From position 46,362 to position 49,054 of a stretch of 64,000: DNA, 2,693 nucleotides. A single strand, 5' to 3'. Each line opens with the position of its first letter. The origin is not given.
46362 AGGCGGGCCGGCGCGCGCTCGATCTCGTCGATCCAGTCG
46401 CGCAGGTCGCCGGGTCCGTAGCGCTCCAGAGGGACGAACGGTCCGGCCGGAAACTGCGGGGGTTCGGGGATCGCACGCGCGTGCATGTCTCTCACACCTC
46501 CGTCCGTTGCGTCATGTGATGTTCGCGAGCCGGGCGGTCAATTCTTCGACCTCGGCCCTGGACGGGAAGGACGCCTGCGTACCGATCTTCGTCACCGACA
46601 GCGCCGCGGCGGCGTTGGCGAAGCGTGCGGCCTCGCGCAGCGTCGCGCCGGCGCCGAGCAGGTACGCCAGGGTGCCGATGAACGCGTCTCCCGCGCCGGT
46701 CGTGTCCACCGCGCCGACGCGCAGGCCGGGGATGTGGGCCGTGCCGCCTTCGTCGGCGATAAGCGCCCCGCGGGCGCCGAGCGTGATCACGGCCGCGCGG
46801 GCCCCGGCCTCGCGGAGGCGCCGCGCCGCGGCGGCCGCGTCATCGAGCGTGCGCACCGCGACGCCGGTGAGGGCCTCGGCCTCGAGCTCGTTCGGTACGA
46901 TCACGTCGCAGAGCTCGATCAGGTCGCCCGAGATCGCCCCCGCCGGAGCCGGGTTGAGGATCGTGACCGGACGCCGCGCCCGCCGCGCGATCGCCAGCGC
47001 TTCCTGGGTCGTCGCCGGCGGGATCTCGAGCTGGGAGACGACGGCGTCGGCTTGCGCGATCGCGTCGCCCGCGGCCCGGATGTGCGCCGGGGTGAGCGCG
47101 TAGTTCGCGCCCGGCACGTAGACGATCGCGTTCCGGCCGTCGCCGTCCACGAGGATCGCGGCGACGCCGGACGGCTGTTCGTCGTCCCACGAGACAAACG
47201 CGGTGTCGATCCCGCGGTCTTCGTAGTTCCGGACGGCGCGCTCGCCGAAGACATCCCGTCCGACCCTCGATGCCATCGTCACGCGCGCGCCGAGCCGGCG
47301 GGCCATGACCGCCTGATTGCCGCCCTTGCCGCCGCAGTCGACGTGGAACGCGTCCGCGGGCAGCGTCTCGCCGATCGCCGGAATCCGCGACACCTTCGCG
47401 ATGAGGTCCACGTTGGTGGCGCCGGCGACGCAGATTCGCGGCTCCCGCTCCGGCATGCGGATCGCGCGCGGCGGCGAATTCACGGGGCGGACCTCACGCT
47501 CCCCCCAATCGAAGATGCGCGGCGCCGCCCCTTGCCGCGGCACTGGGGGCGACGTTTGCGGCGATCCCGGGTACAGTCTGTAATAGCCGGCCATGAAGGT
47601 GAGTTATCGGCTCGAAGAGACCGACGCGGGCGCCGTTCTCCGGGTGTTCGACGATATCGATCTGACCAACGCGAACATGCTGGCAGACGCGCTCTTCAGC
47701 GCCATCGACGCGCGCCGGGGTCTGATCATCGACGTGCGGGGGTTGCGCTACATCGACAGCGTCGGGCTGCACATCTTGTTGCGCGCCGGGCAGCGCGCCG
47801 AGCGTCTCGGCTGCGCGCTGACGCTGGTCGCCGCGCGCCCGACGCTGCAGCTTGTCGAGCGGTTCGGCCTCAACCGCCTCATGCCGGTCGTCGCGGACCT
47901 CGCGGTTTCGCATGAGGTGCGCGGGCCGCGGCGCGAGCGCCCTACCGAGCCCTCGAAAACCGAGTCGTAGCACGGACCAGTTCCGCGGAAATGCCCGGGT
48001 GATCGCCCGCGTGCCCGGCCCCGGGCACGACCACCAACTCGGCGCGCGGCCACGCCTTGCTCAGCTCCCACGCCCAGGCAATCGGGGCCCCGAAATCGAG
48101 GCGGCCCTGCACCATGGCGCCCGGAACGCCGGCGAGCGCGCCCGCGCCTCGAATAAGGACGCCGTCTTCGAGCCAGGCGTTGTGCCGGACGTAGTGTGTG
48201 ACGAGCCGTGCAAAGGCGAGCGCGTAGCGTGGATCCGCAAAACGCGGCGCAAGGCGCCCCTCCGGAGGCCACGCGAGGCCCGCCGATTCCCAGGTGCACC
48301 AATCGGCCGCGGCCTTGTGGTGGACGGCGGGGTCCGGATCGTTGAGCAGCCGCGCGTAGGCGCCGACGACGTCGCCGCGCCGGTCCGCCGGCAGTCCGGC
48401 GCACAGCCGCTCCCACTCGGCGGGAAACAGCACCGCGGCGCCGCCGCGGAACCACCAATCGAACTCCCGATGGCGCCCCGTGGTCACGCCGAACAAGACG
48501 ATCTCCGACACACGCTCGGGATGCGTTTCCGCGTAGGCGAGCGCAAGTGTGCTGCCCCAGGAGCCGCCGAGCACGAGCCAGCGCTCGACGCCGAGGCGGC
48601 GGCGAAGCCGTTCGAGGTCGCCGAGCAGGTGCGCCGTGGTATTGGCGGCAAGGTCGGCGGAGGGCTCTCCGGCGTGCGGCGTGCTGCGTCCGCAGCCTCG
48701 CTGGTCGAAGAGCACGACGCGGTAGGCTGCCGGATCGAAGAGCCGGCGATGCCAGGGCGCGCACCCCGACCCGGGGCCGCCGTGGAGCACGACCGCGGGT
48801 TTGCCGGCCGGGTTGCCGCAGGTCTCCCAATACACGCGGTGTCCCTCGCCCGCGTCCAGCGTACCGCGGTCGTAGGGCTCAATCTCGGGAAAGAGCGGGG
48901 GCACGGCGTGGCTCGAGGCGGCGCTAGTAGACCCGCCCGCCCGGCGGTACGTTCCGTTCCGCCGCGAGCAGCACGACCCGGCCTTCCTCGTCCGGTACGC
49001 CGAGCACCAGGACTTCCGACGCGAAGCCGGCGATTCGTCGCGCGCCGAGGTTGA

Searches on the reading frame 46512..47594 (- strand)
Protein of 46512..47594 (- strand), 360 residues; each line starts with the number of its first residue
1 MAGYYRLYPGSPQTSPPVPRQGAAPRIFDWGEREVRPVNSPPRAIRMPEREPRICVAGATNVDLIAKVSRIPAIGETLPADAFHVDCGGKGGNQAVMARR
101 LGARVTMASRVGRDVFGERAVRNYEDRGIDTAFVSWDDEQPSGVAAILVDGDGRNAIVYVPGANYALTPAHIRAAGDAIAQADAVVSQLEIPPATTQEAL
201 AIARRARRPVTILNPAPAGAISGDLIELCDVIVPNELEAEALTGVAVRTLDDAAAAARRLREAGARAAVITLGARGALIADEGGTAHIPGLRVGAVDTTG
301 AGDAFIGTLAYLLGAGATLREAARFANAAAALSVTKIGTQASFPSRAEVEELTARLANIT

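Call 67: search_protein_families(library=pfam, proteins=[window:46512-47594:-], max_evalue=0.00001)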
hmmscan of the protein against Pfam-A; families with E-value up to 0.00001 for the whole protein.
window:46512-47594:- (360 aa): 2 families
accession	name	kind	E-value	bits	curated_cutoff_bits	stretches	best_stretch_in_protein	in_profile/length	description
PF00294.29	PfkB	-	2.5e-68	231.1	25.8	1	53-345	3-301/302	pfkB family carbohydrate kinase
PF08543.17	Phos_pyr_kin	-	3.1e-12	46.8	27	1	213-328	104-226/246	Phosphomethylpyrimidine kinase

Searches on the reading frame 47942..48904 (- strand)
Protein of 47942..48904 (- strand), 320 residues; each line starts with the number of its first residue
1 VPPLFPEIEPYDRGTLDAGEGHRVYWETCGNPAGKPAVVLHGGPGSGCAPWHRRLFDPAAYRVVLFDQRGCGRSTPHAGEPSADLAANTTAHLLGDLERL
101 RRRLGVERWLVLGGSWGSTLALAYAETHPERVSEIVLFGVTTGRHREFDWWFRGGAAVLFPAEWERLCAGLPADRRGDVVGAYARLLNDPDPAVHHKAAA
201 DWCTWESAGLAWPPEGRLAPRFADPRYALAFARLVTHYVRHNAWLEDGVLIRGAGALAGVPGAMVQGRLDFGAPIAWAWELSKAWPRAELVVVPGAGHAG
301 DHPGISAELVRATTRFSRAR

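Call 67: search_protein_families(library=pfam, proteins=[window:47942-48904:-], max_evalue=0.00001)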
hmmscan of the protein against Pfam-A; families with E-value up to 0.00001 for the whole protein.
window:47942-48904:- (320 aa): 2 families
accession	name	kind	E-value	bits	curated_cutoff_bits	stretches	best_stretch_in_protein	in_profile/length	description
PF00561.26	Abhydrolase_1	-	4.2e-28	99.1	25.8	1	38-299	4-239/245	alpha/beta hydrolase fold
PF12146.15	Hydrolase_4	-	2.8e-08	33.8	27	1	60-151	31-122/239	Serine aminopeptidase, S33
